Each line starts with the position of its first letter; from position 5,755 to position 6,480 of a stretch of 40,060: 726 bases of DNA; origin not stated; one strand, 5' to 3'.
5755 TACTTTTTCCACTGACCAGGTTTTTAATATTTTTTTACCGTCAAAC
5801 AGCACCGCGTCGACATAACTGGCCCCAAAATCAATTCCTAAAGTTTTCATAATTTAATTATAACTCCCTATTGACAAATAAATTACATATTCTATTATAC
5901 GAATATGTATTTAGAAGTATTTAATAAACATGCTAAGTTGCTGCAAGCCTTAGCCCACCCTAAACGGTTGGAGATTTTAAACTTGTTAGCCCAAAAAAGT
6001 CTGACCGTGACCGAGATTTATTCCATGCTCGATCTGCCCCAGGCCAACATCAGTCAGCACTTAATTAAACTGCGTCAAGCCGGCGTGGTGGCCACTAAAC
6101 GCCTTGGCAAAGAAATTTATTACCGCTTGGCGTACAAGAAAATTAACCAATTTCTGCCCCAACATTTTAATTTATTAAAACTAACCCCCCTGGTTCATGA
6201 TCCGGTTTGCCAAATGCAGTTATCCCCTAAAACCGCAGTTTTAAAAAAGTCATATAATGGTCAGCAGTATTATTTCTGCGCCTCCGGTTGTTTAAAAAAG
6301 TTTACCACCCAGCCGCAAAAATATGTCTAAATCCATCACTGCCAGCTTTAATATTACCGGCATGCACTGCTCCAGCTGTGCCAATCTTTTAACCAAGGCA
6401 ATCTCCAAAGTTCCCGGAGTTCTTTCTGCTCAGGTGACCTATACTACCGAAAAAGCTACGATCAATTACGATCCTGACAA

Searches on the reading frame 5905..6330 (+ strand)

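Call 105: search_protein_families(library=pfam, proteins=[window:5905-6330:+], max_evalue=0.01)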
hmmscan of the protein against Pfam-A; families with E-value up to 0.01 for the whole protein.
window:5905-6330:+ (141 aa): 10 families
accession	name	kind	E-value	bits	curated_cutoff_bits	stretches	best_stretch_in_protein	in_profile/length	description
PF04945.19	YHS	-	1.7e-15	57.2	30.3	1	97-141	1-44/47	YHS domain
PF01022.26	HTH_5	-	3.5e-15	56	22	1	18-63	1-46/47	Bacterial regulatory protein, arsR family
PF12840.13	HTH_20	-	9e-10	38.8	27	1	16-63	1-49/51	Helix-turn-helix domain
PF01978.25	TrmB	-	1.5e-05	25.2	25.6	1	26-73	16-62/68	Sugar-specific transcriptional regulator TrmB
PF21476.4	PF0610-like_N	-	0.0011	19.6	33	1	21-53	3-35/50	PF0610-like, N-terminal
PF12802.13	MarR_2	-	0.0013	19.3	27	1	23-65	9-53/61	MarR family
PF14493.12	HTH_40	-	0.0019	18.9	27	1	25-80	6-61/89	Helix-turn-helix domain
PF24034.1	DUF7343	-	0.0025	18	27.6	1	36-70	22-56/62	Domain of unknown function (DUF7343)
PF09339.16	HTH_IclR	-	0.0026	17.9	22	1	22-63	6-49/52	IclR helix-turn-helix domain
PF02082.26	Rrf2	-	0.0029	18.2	30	1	25-75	12-65/132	Iron-dependent Transcriptional regulator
